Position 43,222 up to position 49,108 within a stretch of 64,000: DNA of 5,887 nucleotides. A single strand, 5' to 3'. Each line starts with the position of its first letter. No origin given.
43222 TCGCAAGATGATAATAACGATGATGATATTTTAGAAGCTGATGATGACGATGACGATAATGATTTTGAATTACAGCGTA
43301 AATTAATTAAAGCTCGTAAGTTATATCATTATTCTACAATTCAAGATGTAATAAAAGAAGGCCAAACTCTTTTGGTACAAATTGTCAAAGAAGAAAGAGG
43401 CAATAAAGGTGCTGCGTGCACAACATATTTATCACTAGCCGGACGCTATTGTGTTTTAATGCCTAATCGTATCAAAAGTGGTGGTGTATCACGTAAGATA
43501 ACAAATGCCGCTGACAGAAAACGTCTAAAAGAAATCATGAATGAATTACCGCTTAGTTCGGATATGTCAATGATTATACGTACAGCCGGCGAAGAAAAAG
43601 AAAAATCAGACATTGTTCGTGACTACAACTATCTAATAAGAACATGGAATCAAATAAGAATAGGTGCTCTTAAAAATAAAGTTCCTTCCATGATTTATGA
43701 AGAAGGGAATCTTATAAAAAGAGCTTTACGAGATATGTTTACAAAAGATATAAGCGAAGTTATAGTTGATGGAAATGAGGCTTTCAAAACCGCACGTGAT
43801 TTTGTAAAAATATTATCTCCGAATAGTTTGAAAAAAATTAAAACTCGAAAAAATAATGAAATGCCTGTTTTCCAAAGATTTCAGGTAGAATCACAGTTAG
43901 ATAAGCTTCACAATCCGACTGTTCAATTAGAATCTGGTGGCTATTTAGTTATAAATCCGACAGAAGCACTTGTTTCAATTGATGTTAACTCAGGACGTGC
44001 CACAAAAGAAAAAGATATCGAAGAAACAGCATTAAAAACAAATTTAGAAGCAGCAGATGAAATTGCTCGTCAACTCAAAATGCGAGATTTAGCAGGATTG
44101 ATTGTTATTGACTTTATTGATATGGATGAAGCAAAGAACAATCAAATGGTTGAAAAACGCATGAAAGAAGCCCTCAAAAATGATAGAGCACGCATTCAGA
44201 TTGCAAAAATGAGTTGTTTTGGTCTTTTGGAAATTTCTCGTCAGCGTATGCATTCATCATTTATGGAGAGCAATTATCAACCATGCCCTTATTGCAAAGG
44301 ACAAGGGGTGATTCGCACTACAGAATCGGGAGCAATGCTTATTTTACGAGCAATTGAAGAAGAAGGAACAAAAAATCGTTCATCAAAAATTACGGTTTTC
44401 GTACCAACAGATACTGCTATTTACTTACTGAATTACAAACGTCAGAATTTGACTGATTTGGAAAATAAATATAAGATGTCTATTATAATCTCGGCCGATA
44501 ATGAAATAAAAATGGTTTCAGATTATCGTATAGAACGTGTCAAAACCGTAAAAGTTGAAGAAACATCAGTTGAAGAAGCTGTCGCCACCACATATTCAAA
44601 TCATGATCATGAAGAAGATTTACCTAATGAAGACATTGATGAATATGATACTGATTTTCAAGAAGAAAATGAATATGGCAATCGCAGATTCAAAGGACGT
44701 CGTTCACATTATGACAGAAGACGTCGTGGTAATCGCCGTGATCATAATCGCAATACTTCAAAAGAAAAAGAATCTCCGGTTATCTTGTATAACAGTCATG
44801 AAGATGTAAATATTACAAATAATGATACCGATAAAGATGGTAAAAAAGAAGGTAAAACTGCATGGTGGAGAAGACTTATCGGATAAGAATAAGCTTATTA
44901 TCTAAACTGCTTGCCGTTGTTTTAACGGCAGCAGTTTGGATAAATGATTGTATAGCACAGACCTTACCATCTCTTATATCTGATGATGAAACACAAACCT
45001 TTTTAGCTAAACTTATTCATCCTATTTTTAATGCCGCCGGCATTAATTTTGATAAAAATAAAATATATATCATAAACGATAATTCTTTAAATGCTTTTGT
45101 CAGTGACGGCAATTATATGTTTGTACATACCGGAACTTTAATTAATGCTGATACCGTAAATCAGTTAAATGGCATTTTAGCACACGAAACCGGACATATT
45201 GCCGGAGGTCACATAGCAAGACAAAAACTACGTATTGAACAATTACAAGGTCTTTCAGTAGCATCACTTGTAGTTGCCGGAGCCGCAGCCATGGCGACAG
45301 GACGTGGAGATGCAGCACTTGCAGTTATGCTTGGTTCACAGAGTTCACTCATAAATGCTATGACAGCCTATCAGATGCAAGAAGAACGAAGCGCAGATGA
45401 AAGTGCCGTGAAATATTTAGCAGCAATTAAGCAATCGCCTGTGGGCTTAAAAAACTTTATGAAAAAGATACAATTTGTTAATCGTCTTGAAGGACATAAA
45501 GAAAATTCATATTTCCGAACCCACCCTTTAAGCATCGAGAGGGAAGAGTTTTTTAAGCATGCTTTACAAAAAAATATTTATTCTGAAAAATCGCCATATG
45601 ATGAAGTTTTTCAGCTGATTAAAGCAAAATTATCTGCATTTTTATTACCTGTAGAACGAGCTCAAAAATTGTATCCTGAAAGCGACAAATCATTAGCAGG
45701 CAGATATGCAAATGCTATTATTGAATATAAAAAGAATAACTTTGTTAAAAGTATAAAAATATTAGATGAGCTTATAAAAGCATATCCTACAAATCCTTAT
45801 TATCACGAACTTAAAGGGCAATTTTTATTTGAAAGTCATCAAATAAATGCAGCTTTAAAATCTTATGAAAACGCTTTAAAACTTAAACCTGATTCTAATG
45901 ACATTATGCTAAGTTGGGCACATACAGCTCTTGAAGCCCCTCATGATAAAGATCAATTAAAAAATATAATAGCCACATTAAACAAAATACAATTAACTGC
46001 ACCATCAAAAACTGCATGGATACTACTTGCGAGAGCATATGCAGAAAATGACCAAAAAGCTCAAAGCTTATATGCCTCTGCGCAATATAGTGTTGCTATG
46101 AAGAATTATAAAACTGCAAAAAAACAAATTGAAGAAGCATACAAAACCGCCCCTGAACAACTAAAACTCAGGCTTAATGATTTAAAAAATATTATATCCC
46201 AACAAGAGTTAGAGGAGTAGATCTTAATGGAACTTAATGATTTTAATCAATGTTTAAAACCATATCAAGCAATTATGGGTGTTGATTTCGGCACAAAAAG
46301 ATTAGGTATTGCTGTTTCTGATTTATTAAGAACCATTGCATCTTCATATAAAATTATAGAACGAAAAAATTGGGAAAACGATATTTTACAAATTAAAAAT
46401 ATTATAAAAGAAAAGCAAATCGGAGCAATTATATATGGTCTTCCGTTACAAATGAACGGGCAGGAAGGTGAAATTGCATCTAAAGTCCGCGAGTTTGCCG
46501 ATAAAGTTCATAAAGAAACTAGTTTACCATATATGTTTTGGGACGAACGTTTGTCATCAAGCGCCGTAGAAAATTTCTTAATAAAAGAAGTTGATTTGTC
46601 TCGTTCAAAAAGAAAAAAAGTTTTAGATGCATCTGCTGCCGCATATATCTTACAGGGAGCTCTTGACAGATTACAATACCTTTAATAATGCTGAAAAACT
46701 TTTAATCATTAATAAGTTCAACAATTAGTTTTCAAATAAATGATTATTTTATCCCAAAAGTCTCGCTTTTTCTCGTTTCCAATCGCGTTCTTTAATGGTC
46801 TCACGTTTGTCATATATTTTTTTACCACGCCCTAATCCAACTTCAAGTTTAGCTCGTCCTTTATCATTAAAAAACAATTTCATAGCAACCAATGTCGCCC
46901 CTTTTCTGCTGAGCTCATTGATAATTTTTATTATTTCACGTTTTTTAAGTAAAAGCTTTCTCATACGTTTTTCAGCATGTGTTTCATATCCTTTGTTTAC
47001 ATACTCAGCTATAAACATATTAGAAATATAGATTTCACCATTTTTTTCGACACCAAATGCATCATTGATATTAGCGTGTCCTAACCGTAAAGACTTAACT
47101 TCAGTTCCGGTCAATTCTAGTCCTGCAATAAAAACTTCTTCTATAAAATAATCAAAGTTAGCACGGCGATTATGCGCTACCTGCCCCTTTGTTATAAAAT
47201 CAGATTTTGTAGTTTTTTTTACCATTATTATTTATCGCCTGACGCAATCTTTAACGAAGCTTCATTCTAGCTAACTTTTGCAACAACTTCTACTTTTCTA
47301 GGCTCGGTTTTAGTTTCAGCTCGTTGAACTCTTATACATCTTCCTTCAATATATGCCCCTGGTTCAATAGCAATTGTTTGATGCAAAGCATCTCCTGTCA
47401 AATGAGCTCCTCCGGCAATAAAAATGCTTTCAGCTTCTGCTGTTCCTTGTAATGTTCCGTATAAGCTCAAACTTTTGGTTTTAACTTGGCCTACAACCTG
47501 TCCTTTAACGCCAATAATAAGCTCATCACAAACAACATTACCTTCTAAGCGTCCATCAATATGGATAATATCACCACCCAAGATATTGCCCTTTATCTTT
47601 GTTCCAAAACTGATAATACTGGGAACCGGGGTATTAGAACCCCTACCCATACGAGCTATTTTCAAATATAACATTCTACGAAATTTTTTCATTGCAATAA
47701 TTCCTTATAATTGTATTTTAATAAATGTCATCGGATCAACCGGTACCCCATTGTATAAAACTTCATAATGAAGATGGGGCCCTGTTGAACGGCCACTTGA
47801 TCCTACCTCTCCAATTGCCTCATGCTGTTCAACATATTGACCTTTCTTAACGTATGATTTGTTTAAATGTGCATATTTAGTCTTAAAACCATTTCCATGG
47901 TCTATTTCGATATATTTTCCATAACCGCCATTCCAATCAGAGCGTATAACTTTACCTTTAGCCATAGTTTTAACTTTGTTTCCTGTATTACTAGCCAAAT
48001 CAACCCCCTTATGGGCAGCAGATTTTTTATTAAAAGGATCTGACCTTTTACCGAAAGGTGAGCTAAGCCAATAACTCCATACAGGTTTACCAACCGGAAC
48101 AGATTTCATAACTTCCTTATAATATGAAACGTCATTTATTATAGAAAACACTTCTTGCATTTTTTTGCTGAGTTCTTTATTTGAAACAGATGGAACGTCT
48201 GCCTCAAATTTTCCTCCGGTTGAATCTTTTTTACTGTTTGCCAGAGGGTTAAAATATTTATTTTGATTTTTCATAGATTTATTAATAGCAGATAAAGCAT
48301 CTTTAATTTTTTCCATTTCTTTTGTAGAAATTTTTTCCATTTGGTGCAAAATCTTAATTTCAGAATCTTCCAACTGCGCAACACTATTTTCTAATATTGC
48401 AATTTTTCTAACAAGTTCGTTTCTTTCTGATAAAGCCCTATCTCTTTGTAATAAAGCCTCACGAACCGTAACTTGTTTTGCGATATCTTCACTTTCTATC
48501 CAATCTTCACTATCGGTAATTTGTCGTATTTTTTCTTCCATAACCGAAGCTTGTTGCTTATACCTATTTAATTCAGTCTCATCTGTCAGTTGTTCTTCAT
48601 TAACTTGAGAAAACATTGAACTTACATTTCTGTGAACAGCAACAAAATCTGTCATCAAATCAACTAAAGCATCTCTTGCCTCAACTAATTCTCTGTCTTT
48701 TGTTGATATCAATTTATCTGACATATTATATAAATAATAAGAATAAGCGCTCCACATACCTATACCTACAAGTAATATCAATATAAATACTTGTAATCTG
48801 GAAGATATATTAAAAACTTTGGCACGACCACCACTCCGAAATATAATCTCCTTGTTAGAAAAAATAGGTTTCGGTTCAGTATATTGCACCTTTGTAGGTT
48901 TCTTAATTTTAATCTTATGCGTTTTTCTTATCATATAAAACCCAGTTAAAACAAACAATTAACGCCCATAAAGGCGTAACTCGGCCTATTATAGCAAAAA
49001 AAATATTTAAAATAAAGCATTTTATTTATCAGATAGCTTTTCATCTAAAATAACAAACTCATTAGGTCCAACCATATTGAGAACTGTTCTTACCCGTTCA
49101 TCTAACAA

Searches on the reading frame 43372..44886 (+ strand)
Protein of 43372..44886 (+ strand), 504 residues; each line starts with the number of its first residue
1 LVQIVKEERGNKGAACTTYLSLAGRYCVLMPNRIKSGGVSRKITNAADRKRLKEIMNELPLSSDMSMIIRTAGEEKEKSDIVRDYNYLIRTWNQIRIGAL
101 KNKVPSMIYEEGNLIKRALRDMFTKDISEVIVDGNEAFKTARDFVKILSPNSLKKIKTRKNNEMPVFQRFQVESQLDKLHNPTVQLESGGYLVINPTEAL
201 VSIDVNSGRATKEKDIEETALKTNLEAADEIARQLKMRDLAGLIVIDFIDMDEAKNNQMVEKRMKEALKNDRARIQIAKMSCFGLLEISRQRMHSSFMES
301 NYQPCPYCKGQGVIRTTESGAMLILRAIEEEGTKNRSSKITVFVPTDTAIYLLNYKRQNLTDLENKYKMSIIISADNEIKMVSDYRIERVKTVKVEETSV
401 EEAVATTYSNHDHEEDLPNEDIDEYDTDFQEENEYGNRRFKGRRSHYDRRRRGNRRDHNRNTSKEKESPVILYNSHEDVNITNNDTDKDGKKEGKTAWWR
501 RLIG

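Call 11: search_protein_families(library=ncbifam, max_evalue=1e-10, proteins=[window:43372-44886:+])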
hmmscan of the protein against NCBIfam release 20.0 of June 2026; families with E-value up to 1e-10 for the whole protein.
window:43372-44886:+ (504 aa): 5 families
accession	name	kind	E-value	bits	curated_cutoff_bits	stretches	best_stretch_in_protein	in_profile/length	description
TIGR00757.1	RNaseEG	subfamily_domain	1.5e-128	429.3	325.95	1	1-326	92-415/415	Rne/Rng family ribonuclease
NF008074.0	PRK10811.1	equivalog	3e-124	416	908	1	1-399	101-496/1068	ribonuclease E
NF008689.0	PRK11712.1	equivalog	7.5e-78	262.1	594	1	1-365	104-465/489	ribonuclease G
NF052588.1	RnaseEMycob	equivalog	2.2e-74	250.8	1400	1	1-339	423-773/945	ribonuclease E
NF052586.1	RnaseECyano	equivalog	5.2e-74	249.8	900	1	1-487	93-575/619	ribonuclease E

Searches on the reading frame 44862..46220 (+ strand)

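Call 11: search_protein_families(library=ncbifam, max_evalue=1e-10, proteins=[window:44862-46220:+])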
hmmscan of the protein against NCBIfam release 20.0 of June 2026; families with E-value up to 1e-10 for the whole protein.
window:44862-46220:+ (452 aa): 1 family
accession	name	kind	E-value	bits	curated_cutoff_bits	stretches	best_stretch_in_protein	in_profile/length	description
NF052400.1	M48_BAM_BepA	equivalog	4.8e-38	131.1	570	1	67-433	92-460/483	beta-barrel assembly-enhancing protease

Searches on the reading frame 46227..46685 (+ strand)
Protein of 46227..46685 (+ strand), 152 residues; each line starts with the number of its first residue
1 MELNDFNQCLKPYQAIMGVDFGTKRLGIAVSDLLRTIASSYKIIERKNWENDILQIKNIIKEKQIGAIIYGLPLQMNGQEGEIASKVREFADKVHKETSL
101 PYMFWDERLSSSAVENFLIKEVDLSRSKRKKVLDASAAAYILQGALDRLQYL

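Call 11: search_protein_families(library=ncbifam, max_evalue=1e-10, proteins=[window:46227-46685:+])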
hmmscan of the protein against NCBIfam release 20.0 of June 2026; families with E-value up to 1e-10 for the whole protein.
window:46227-46685:+ (152 aa): 2 families
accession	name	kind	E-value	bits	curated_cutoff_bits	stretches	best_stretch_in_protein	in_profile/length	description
TIGR00250.1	RNAse_H_YqgF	equivalog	2.8e-32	111.5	43.25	1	17-147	1-130/130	Holliday junction resolvase RuvX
NF001026.0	PRK00109.2-2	equivalog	1.1e-13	51.3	155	1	15-144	2-124/130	Holliday junction resolvase RuvX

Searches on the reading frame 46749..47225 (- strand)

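Call 11: search_protein_families(library=ncbifam, max_evalue=1e-10, proteins=[window:46749-47225:-])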
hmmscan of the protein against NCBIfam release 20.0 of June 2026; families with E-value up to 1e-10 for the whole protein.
window:46749-47225:- (158 aa): 2 families
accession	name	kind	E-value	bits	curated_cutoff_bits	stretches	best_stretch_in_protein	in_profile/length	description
NF003843.0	PRK05422.1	equivalog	3.4e-54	182.7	130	1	11-157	8-153/156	SsrA-binding protein SmpB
TIGR00086.1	smpB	equivalog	3e-51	173.3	119.1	1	16-157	2-143/144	SsrA-binding protein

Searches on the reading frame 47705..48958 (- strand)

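Call 11: search_protein_families(library=ncbifam, max_evalue=1e-10, proteins=[window:47705-48958:-])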
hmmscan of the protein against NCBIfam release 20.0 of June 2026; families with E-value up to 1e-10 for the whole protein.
window:47705-48958:- (417 aa): 14 families
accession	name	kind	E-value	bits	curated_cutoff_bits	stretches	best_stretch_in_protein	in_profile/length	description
NF008652.0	PRK11649.1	equivalog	1.6e-28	99.6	341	1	296-411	292-408/439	murein DD-endopeptidase MepM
NF053825.1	PdgNdpepShyA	equivalog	8.2e-28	97.2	700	1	291-411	269-391/425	peptidoglycan DD-endopeptidase ShyA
NF053824.1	PdgNdpepShyC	equivalog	1.7e-27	96.4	700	1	283-411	262-391/429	peptidoglycan DD-endopeptidase ShyC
NF052530.1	Heli_ShapePgp3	exception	1.2e-24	86.9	300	1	261-414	115-265/270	peptidoglycan metallopeptidase Pgp3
NF052336.1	PdgHdaseHSB100310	equivalog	2.5e-23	82.9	500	1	298-404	43-145/316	peptidoglycan hydrolase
NF052529.1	PG_M23_Pgp6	exception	2.5e-20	72.6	600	1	314-412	333-431/452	peptidoglycan metallopeptidase Pgp6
NF040883.1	amid_act_ActS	equivalog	1.7e-17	63.5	375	1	279-413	102-233/242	amidase activator ActS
NF053738.1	S2SprSpoIIQBc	equivalog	9e-17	61.5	250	1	309-414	115-224/232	stage II sporulation protein SpoIIQ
NF008123.1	PRK10871.1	equivalog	6e-14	52.2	311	1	295-413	244-362/365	murein hydrolase activator NlpD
NF008644.1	PRK11637.1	equivalog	9.1e-14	51.2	270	1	316-412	286-382/385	murein hydrolase activator EnvC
NF047755.1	LIC_10271_M23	exception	1.4e-13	51.1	180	1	306-386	106-187/207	LIC_10271 family cell wall hydrolase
NF050804.1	CellDivDipMCaul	equivalog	1.6e-13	50.3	900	1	316-406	528-619/634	cell division endopeptidase DipM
NF041208.1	celldiv_DipM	equivalog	3.3e-13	49.7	740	1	312-413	315-417/419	cell division endopeptidase DipM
NF047657.1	CellWlHdaseLepto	equivalog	4.9e-12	45.8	400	1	283-410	95-217/221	hypothetical protein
